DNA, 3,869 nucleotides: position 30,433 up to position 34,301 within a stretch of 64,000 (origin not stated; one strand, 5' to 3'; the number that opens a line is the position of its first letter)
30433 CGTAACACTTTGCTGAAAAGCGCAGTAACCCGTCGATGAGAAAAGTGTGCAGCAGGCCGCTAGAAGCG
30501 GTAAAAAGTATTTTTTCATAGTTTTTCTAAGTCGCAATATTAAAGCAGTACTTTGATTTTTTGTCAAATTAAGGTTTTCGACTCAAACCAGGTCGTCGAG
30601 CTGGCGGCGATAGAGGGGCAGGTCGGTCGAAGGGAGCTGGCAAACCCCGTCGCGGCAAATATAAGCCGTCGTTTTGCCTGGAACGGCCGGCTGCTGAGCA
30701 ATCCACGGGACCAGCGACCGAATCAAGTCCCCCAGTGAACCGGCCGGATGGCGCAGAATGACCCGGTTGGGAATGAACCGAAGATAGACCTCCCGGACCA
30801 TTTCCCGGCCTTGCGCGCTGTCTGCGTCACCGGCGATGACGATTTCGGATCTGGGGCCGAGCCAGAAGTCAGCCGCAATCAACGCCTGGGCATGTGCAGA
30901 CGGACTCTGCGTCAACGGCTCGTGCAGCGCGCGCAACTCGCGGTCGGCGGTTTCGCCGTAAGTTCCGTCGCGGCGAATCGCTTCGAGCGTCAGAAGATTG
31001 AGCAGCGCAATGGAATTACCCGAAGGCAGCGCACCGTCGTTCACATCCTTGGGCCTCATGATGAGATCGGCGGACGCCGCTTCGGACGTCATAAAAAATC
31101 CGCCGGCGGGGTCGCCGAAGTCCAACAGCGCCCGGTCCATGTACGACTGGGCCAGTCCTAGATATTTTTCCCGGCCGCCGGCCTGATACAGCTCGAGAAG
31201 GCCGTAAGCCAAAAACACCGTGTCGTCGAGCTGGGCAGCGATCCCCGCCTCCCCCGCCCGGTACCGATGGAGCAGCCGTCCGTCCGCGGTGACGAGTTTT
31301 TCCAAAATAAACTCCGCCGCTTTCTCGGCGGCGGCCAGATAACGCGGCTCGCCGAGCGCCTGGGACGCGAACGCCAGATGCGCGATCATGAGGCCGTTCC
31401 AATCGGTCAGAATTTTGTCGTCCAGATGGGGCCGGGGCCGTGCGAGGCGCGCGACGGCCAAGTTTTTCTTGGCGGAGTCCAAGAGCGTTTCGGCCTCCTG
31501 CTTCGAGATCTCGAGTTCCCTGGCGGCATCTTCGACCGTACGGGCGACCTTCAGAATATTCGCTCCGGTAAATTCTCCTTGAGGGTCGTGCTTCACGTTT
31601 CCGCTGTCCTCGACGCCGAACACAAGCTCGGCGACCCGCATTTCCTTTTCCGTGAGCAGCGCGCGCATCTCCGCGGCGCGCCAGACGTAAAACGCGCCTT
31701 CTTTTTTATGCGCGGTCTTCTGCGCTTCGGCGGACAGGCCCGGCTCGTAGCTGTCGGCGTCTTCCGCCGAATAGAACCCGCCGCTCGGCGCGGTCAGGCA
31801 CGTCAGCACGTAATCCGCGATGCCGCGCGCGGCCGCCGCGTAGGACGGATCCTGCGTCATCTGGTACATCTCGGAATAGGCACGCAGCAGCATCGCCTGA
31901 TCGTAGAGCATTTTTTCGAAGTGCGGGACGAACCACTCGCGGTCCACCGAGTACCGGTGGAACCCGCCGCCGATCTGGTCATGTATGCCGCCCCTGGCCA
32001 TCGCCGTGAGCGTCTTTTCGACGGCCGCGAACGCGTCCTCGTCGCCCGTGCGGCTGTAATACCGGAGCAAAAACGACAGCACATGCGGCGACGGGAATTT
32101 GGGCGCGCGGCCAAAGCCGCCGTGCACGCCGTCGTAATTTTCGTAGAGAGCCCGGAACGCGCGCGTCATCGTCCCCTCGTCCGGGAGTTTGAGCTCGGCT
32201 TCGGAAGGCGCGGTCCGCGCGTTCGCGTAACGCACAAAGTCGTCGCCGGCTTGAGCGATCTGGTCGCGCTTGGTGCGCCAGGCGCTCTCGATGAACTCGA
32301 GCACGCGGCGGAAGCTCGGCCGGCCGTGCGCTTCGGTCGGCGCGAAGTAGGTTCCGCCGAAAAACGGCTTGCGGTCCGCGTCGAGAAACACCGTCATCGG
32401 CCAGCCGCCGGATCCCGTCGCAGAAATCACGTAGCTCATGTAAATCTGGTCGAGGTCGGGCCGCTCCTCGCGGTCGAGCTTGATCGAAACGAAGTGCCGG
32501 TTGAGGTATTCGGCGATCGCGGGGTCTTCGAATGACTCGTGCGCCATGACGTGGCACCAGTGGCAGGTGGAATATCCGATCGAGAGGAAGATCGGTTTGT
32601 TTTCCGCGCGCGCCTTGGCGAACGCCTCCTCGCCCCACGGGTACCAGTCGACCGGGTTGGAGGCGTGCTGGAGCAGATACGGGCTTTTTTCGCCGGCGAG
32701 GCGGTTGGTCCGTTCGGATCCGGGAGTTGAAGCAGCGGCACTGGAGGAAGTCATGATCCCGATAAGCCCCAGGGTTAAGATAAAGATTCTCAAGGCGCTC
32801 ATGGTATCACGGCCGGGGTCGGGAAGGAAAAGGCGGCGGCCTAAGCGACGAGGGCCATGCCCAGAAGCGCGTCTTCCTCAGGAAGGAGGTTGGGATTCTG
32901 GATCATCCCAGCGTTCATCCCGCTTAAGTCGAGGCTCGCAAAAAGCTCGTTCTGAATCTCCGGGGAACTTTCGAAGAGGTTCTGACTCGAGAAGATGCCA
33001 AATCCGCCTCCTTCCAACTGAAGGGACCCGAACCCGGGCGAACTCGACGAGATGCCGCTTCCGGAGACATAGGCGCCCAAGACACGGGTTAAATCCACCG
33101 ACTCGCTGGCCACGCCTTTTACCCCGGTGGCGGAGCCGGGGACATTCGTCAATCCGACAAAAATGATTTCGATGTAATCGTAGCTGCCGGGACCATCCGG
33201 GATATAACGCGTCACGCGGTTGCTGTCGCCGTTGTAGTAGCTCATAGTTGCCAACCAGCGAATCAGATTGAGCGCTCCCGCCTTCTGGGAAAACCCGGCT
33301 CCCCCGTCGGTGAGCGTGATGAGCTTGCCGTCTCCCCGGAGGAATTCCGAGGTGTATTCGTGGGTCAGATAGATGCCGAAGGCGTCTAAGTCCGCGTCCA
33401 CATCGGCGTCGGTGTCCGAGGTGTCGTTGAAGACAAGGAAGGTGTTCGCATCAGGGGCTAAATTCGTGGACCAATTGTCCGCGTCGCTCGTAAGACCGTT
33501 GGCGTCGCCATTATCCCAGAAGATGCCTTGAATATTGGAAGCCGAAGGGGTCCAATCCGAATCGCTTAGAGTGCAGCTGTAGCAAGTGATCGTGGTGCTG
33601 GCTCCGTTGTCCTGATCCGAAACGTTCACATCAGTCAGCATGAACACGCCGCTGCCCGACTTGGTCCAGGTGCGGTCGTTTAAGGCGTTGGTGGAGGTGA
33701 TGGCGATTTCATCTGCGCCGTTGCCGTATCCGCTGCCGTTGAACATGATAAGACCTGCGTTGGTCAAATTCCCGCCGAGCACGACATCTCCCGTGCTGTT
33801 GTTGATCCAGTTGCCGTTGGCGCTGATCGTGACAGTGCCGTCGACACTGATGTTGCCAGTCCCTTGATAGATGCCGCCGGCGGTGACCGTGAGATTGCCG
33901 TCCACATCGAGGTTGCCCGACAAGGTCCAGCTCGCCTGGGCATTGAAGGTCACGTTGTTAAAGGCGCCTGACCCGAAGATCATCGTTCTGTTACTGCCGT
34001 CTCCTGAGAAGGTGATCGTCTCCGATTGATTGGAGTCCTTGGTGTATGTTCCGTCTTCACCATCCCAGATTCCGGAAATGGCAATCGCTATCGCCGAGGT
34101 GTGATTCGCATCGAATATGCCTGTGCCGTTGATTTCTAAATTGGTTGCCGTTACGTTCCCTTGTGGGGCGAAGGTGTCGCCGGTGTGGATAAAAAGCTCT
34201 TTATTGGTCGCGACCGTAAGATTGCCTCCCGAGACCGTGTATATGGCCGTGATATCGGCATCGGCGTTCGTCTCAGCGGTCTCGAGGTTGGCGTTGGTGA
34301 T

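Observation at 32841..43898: Orphan TpsA-type giant exoprotein with PGRS-like Gly blocks and no TpsB partner or toxin/immunity tail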

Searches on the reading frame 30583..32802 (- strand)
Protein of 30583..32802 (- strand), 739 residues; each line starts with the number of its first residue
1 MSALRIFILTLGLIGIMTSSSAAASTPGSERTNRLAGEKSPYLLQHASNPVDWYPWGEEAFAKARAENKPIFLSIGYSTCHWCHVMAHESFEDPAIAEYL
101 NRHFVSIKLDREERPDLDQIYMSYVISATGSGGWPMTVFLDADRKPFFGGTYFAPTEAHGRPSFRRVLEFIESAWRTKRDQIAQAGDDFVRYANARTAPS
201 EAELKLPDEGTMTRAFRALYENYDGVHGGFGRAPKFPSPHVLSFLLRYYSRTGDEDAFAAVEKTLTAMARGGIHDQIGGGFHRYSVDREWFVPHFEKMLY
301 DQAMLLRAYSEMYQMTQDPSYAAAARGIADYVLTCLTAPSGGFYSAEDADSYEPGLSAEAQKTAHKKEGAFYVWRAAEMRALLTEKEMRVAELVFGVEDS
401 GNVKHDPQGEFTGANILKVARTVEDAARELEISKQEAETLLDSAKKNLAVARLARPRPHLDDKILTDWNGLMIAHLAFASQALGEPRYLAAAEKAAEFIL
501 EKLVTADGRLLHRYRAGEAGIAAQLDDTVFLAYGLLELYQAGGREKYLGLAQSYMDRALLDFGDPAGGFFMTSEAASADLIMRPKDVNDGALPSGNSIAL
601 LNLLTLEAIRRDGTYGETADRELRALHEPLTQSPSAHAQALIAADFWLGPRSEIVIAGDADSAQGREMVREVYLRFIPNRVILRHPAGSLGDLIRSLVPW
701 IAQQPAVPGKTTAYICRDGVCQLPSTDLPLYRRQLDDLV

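Call 5: search_protein_families(library=pfam, proteins=[window:30583-32802:-], max_evalue=0.01)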
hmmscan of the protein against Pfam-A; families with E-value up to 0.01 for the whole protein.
window:30583-32802:- (739 aa): 6 families
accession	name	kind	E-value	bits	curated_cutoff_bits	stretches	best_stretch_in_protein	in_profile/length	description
PF03190.21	Thioredox_DsbH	-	2.8e-75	252.2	27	1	32-190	1-159/163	Protein of unknown function, DUF255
PF13899.12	Thioredoxin_7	-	5.3e-11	42.9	27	1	52-142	1-83/83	Thioredoxin-like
PF13098.12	Thioredoxin_2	-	7.4e-06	26.7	27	1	64-145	1-86/104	Thioredoxin-like domain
PF07470.19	Glyco_hydro_88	-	9.4e-06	25.3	26.6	0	243-345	36-120/352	Glycosyl Hydrolase Family 88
PF06917.19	Pectate_lyase_2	-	0.00016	20.9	26.6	0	302-341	34-73/491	Periplasmic pectate lyase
PF07944.18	Beta-AFase-like_GH127_cat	-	0.0099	15.4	24.9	0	289-336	116-161/376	Beta-L-arabinofuranosidase, GH127 catalytic domain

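Call 81: search_protein_families(library=ncbifam, proteins=[window:30586-32802:-], max_evalue=0.001)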
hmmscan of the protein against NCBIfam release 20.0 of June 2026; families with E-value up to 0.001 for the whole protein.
window:30586-32802:- (739 aa): 3 families
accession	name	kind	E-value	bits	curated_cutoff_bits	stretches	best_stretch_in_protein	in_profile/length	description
NF045694.1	seleno_TsoB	exception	1.8e-07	29.7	805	1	50-143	456-546/572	rhodanese/DsbD fusion-like selenoprotein TsoB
NF043050.1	DisulfRedDsbH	equivalog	0.00033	20.8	190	1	43-145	35-140/166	disulfide reductase DsbH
NF041199.1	trx7_PDZ_seleno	equivalog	0.00058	18.9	300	1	53-118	3-69/390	Trx7/PDZ domain-containing (seleno)protein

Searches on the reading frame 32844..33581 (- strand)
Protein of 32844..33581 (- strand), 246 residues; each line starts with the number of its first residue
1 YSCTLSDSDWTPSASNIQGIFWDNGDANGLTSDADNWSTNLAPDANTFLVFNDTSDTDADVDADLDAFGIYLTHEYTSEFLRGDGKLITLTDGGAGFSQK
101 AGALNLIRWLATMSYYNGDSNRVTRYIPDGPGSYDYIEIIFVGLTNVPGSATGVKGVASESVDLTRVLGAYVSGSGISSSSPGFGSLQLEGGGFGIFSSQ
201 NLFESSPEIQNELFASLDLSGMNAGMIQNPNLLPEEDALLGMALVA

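Call 37: find_homologous_proteins(query=window:32844-33581:-, max_evalue=0.001)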
Query window:32844-33581:-: 943 candidates shared short words with the query, none scored E <= 0.001.

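Call 47: search_protein_representatives(protein=window:32844-33581:-)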
Query: 246 residues. Proteins with E-value up to 0.001 (for the whole library): 19; up to 1e-10: 0; up to 1e-30: 0. The best 19 are listed.
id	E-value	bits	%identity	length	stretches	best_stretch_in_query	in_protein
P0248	1.1e-10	57.8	33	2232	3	14-90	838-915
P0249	2.1e-09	53.7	28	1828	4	19-100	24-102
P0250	1.7e-07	47.5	31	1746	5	21-144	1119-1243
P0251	7.2e-06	42.1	27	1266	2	19-95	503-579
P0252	1.8e-05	40.8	35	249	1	10-104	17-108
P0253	3.7e-05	39.8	34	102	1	18-99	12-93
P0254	8.2e-05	38.7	35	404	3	157-208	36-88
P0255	1.7e-04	37.6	39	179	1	19-104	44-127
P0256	2.1e-04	37.3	31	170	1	18-105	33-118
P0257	2.9e-04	36.9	35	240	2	20-80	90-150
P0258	3.0e-04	36.8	36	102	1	21-103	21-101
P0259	3.5e-04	36.6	40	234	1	19-89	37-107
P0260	3.8e-04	36.5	33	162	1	18-110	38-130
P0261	3.8e-04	36.5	38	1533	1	10-121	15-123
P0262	5.5e-04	36.0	33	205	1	8-106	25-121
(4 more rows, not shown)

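Call 74: search_solved_structures(query=window:32844-33581:-, max_evalue=1)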
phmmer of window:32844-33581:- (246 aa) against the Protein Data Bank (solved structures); distinct sequences matched with E-value up to 1: 0.

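Call 80: search_protein_families(library=pfam, proteins=[P0248, P0249, P0250, P0251, P0261], max_evalue=0.001)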
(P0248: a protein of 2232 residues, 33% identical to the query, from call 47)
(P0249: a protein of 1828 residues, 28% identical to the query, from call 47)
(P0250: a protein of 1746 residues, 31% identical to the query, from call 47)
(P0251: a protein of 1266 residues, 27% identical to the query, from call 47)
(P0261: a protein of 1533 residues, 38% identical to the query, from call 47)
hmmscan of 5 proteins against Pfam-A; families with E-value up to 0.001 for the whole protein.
P0248 (2232 aa): 6 families
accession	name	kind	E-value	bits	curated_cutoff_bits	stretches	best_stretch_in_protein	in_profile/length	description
PF05345.18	He_PIG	-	1.7e-49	166.6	24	3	1525-1620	1-96/96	Putative Ig domain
PF14252.11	DUF4347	-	4.3e-44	150.6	24.6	1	24-180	1-164/164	Domain of unknown function (DUF4347)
PF14828.11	Amnionless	-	2.2e-08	33.8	30.4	0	852-895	7-50/442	Amnionless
PF22544.2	HYDIN_VesB_CFA65-like_Ig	-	1.9e-06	28.5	25.5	1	1215-1308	9-94/100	HYDIN/CFA65/VesB-like, Ig-like domain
PF00353.25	HemolysinCabind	-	1.5e-05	25.3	23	1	2117-2143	1-27/36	RTX calcium-binding nonapeptide repeat (4 copies)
PF00028.23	Cadherin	-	6.5e-05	23.7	28.8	0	2019-2093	4-79/93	Cadherin domain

P0249 (1828 aa): 6 families
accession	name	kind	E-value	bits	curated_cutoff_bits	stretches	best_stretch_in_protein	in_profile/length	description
PF17963.7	Big_9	-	1.9e-30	106.1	23.6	3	1465-1546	3-87/89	Bacterial Ig domain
PF17803.7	Cadherin_4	-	1.9e-18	67.2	25.1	2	1464-1509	12-62/71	Bacterial cadherin-like domain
PF14828.11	Amnionless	-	9.8e-17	61.3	30.4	0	251-293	6-48/442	Amnionless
PF17892.7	Cadherin_5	-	2e-15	56.8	26.5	2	1464-1549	3-97/98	Cadherin-like domain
PF13229.12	Beta_helix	-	6.8e-06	26.2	25.9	1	1716-1815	2-91/158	Right handed beta helix region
PF16184.11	Cadherin_3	-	6.8e-05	23.3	25.5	0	1485-1543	24-100/106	Cadherin-like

P0250 (1746 aa): 2 families
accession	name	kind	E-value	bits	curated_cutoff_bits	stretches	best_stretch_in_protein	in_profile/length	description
PF07581.17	Glug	-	1.7e-21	75.5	20.5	0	1391-1418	1-28/28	The GLUG motif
PF14828.11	Amnionless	-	2.7e-19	69.8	30.4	1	452-534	8-86/442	Amnionless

P0251 (1266 aa): 5 families
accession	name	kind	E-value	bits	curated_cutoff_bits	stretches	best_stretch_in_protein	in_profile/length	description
PF00069.31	Pkinase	-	3.5e-56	191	31.7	1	86-336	1-253/263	Protein kinase domain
PF07714.23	PK_Tyr_Ser-Thr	-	1.9e-35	122.8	23.1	1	88-317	3-235/258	Protein tyrosine and serine/threonine kinase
PF14531.12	Kinase-like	-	1.7e-06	28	25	1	179-299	141-262/289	Kinase-like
PF14828.11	Amnionless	-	8.3e-06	25.3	30.4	0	867-929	7-68/442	Amnionless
PF03109.22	ABC1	-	0.00051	19.7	22.9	0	160-235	144-218/244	ABC1 atypical kinase-like domain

P0261 (1533 aa): 0 families

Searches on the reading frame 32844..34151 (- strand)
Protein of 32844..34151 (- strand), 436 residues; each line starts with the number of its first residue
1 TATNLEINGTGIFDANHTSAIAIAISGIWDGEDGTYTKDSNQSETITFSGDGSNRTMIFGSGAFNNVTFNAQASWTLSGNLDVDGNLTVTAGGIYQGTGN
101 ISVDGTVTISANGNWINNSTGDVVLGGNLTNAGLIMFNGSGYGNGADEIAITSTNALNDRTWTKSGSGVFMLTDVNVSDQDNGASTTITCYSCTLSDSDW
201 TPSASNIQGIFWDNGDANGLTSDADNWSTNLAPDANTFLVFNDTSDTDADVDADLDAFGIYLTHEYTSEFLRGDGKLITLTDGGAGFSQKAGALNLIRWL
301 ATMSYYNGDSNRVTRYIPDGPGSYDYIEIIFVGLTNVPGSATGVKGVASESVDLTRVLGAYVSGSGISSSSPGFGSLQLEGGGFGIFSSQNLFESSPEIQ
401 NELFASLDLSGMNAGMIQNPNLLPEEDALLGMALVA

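Call 7: search_protein_families(library=pfam, proteins=[window:32844-33899:-], max_evalue=1)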
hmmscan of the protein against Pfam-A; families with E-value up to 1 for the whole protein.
window:32844-33899:- (352 aa): 1 family
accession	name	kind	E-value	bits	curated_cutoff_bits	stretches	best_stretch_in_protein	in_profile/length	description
PF18886.6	DUF5649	-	0.00066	20.4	25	1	1-32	21-52/68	Repeats of unknown function (DUF5649)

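Call 24: search_protein_families(library=pfam, proteins=[window:32844-34151:-], max_evalue=1)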
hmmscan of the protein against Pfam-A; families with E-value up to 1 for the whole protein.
window:32844-34151:- (436 aa): 1 family
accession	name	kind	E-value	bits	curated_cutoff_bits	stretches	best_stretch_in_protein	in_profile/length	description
PF18886.6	DUF5649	-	7.4e-06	26.6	25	1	65-116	2-52/68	Repeats of unknown function (DUF5649)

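Call 25: search_protein_families(library=ncbifam, proteins=[window:32844-34151:-], max_evalue=0.1)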
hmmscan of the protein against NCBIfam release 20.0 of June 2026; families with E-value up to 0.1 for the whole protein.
window:32844-34151:- (436 aa): 0 families

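Call 46: predict_structure(protein=window:32844-33899:-)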
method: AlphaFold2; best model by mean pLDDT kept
length: 352 residues; sequences in the alignment: 1
mean_pLDDT: 35.0   pTM: 0.25
mean pLDDT of the five models: 35.0, 33.5, 29.5, 27.4, 27.2
residues with pLDDT >= 90: 0; 70-90: 0; 50-70: 19; < 50: 333
segments of 3 or more residues with pLDDT < 50: 6-9, 20-22, 26-31, 34-39, 42-352
pLDDT, mean of each block of 10 residues (from residue 1): 49 52 46 48 44 38 32 25 30 30 31 26 34 31 30 33 34 29 23 31 34 41 38 34 37 30 28 34 32 34 38 45 39 35 32 31
secondary structure, 60 per line:
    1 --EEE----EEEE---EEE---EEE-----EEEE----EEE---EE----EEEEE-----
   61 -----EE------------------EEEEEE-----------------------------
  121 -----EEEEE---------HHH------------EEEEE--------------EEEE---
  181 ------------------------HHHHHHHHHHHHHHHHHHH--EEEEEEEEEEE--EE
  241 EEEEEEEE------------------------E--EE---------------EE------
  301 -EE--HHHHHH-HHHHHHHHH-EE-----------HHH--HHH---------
elements in order: E3-5 E10-13 E17-19 E23-25 E31-34 E39-41 E51-55 E86-91 E126-130 E155-159 E174-177 H205-223 E226-236 E239-248 H306-311 H313-321

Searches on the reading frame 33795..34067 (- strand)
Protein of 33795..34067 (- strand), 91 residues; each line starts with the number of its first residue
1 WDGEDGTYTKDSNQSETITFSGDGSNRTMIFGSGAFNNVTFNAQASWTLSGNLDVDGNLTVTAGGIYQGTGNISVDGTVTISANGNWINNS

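Call 29: search_protein_families(library=pfam, proteins=[window:33795-34067:-], max_evalue=1)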
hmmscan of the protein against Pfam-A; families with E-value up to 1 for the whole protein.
seq(91 aa): 6 families
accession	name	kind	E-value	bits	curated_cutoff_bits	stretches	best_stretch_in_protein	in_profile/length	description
PF18886.6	DUF5649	-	6.1e-08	33.3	25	1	37-88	2-52/68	Repeats of unknown function (DUF5649)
PF13648.12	Lipocalin_4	-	0.026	15.9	22.4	1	3-72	14-73/89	Lipocalin-like domain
PF06715.18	Gp5_C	-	0.044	14.4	20.4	1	52-64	12-24/24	Gp5 C-terminal repeat (3 copies)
PF18715.7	Phage_spike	-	0.075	13.5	28.2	1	49-80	22-51/53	Phage spike trimer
PF05594.20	Fil_haemagg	-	0.16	13.1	21.5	1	50-86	19-67/72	Haemagglutinin repeat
PF14859.11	Colicin_M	-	0.3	10.6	27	1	60-88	195-222/281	Colicin M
